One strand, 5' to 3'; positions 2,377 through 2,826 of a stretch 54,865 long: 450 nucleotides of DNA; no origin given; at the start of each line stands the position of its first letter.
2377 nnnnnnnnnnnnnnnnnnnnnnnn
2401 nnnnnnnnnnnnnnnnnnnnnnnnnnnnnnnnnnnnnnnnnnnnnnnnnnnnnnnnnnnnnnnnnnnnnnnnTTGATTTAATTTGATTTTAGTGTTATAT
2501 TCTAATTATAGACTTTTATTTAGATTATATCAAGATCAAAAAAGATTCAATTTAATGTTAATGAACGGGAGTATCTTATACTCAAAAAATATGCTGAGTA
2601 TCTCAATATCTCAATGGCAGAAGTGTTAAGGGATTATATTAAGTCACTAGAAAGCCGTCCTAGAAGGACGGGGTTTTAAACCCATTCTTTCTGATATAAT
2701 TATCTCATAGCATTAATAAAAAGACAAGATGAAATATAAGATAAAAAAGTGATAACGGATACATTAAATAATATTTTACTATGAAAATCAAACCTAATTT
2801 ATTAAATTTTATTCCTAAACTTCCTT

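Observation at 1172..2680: Solo TnpB element with intact RuvC triad and a candidate guide-RNA hairpin, inserted beside a fetB-like permease and a truncated RHH gene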

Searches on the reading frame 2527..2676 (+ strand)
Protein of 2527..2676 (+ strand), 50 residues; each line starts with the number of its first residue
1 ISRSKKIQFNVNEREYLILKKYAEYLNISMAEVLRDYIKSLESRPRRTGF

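Call 18: search_protein_families(library=pfam, proteins=[window:2527-2676:+], max_evalue=10)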
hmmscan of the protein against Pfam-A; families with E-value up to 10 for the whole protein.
seq(50 aa): 2 families
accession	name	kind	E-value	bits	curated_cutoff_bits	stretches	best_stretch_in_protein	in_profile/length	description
PF19807.5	DUF6290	-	0.0046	17.6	27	1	7-38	4-35/72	Family of unknown function (DUF6290)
PF21983.2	NikA-like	-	0.0065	17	27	1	2-35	2-35/72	Mobilization protein NikA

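Call 42: find_homologous_proteins(query=window:2527-2676:+, max_evalue=0.001)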
Query seq(50 aa) (50 aa): 41 proteins with E <= 0.001 among 41 candidates.
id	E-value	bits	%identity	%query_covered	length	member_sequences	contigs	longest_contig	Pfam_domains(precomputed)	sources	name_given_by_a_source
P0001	4.2e-21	90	92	100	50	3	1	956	-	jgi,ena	jgi:predicted hydrocarbon binding protein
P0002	3.5e-20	87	96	94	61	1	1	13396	-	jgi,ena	-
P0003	1.8e-19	85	88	100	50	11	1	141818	-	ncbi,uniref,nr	ncbi:hypothetical protein [Crocosphaera sp. XPORK-15E]|uniref:hypothetical protein n=1 Tax=Crocospha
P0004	2.2e-19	85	88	100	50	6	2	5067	-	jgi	jgi:hypothetical protein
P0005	3.0e-17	78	86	100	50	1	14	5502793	-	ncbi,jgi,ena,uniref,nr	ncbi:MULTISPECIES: hypothetical protein [Planktothrix]|jgi:hypothetical protein|uniref:hypothetical 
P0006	4.0e-17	78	84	100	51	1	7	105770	-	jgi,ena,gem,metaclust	jgi:hypothetical protein|metaclust:\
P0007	7.8e-17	77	86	100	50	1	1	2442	-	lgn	-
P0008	1.6e-16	76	84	100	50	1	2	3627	-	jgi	jgi:hypothetical protein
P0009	1.8e-16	76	89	92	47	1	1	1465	-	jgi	jgi:hypothetical protein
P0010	2.1e-16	75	84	100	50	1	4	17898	-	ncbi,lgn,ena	-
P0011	5.9e-16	74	82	100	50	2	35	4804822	-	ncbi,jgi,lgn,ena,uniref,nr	ncbi:hypothetical protein L2E69_08355 [Planktothrix agardhii 1806]|jgi:hypothetical protein|uniref:h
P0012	2.6e-14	69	78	100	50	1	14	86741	-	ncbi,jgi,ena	ncbi:MAG: hypothetical protein RLZZ338_4738 [Cyanobacteriota bacterium]|jgi:hypothetical protein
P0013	1.1e-13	67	80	88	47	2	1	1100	-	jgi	-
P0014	2.2e-13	66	82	88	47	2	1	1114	-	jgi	jgi:hypothetical protein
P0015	2.7e-13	66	83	84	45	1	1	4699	-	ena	-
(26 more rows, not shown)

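Call 44: find_encoding_contigs(protein=P0002, flank=4000, max_places=5)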
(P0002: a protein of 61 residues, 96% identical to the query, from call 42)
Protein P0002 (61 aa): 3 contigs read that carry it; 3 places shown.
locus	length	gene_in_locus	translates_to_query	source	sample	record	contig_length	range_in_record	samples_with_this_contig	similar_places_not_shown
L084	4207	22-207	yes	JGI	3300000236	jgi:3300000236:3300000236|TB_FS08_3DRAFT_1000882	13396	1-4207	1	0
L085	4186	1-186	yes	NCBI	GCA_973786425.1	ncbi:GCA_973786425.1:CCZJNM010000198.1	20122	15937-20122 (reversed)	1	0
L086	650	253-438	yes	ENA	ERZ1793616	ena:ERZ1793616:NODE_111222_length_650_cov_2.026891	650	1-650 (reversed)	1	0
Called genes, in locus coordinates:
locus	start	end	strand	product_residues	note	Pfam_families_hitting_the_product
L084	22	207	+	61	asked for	-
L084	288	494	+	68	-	PF24113:DUF7387 (weak)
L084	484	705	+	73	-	PF07927:HicA_toxin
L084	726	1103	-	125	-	PF05154:TM2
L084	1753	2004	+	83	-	-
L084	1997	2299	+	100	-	PF11378:DUF3181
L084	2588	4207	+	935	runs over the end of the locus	PF02743:dCache_1, PF22673:MCP-like_PDC_1, PF17201:Cache_3-Cache_2 (weak), PF00672:HAMP (weak), PF13426:PAS_9, PF00989:PAS, PF08448:PAS_4, PF00211:Guanylate_cyc, +3 more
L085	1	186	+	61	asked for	?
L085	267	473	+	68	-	PF24113:DUF7387 (weak)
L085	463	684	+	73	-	PF07927:HicA_toxin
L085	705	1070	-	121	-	PF05154:TM2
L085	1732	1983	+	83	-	-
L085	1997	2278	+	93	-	PF11378:DUF3181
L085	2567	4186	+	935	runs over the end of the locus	PF02743:dCache_1, PF22673:MCP-like_PDC_1, PF17201:Cache_3-Cache_2 (weak), PF00672:HAMP (weak), PF13426:PAS_9, PF00989:PAS, PF08448:PAS_4, PF00211:Guanylate_cyc, +3 more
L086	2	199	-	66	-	?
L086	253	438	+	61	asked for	-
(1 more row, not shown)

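Call 45: find_encoding_contigs(protein=P0001, flank=4000, max_places=5)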
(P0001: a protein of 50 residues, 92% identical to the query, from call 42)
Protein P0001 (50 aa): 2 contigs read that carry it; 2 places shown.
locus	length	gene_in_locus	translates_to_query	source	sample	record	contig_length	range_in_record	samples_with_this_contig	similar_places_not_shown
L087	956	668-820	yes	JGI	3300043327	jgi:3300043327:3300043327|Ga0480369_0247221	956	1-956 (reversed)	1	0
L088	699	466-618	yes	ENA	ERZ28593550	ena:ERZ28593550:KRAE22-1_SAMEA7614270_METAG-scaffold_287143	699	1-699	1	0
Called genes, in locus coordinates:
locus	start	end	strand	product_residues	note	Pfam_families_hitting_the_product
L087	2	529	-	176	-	?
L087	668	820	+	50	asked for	-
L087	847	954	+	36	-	?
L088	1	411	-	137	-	?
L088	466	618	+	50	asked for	-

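Call 64: predict_structure(alignment_id=A2)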
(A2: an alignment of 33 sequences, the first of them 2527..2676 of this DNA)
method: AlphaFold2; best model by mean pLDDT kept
length: 50 residues; sequences in the alignment: 33
mean_pLDDT: 76.5   pTM: 0.48
mean pLDDT of the five models: 76.5, 76.5, 76.1, 73.9, 73.8
residues with pLDDT >= 90: 12; 70-90: 19; 50-70: 16; < 50: 3
segments of 3 or more residues with pLDDT < 50: none
pLDDT, mean of each block of 10 residues (from residue 1): 59 85 92 86 60
secondary structure, 60 per line:
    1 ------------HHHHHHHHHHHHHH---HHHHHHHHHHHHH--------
elements in order: H13-26 H30-42

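Call 66: fold_search(model_id=the predicted structure, library=pdb)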
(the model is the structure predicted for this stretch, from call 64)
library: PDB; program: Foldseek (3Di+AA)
matches with E <= 10: 129; with E <= 0.001: 0
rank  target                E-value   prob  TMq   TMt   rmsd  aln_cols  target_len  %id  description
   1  6kyt_Q                7.4e-01  0.82  0.57  0.43   2.0        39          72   20  The structure of the M. tb toxin MazEF-mt1 complex (released 2020-08-05)
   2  5x3t_A                9.9e-01  0.85  0.61  0.45   1.6        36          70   22  VapBC from Mycobacterium tuberculosis (released 2017-06-07)
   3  2k9i_MODEL_1_A        1.3e+00  0.54  0.53  0.49   2.3        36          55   22  NMR structure of plasmid copy control protein ORF56 from sulfolobus islandicus (released 2009-10-20)
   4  1ea4_B                1.6e+00  0.54  0.58  0.67   2.3        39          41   15  TRANSCRIPTIONAL REPRESSOR COPG/22bp dsDNA COMPLEX (released 2001-07-05)
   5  9fqr_Km               1.9e+00  0.09  0.31  0.06  10.8        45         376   24  96-nm repeat of axonemal doublet microtubules from bovine sperm (released 2025-03-26)
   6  8u12_A                2.0e+00  0.63  0.65  0.65   1.6        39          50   15  Crystal Structure of Antitoxin Protein Rv0298 of Type II Toxin-antitoxin Systems from Mycobacterium tuberculosis (released 2023-09-27)
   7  1b01_A                2.2e+00  0.44  0.57  0.64   2.2        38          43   16  TRANSCRIPTIONAL REPRESSOR COPG/DNA COMPLEX (released 1999-11-19)
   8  1ea4_E                2.2e+00  0.44  0.57  0.63   2.3        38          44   16  TRANSCRIPTIONAL REPRESSOR COPG/22bp dsDNA COMPLEX (released 2001-07-05)
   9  2jxg_A                2.2e+00  0.21  0.45  0.48   4.1        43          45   12  Solution Structure of the DNA Binding domain of Proline Utilization A (PutA) (released 2008-02-19)
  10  7e4j_A                2.3e+00  0.38  0.55  0.60   2.7        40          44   22  X-ray crystal structure of VapB12 antitoxin from mycobacterium tuberculosis in space group P41. (released 2022-02-16)
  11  6sbx_C                2.3e+00  0.30  0.58  0.53   4.6        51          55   14  CdbA Form Two (released 2020-04-22)
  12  6gts_C                2.3e+00  0.30  0.55  0.37   5.1        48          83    8  Structure of the AtaT-AtaR complex bound DNA (released 2019-03-06)
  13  6sbw                  2.7e+00  0.47  0.62  0.64   1.8        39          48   18  CdbA Form One (released 2020-04-22)
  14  7etr_B                2.7e+00  0.47  0.63  0.46   2.1        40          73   18  Crystal structure of SO_1444-SO_1445 complex from Shewanella oneidensis (released 2022-03-23)
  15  9kkd_A                2.9e+00  0.35  0.60  0.65   2.5        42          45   21  the structure of StnY (released 2025-11-19)
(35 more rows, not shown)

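Call 67: search_solved_structures(query=A2, max_evalue=10)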
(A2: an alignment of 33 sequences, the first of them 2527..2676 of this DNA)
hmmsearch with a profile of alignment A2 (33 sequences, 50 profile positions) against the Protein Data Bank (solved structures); distinct sequences matched with E-value up to 10: 5.
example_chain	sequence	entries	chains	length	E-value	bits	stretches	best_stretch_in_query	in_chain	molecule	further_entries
9yfg_Da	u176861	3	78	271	1.2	12.2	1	30-42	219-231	Sodium-type flagellar protein MotY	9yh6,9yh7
9ydo_Da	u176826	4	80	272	1.2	12.2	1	30-42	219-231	Sodium-type flagellar protein MotY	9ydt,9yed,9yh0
9yec_Da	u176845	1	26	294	1.3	12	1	30-42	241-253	Sodium-type flagellar protein MotY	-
3bnv_A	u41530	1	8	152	1.7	11.7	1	12-29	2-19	Cj0977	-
3bhg_A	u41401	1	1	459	2.7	11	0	15-45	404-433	Adenylosuccinate lyase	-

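Call 84: search_protein_families(library=ncbifam, proteins=[window:2527-2676:+], max_evalue=0.01)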
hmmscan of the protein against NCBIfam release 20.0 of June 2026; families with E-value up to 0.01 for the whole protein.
seq(50 aa): 2 families
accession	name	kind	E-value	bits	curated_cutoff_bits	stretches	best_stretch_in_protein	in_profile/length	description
NF046040.1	RelB_antitoxin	equivalog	0.00043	20.5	50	1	7-38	1-32/69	type II toxin-antitoxin system RelB family antitoxin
NF041418.1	MbpA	equivalog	0.0014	18.5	90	1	3-46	1-42/93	mobilization protein MbpA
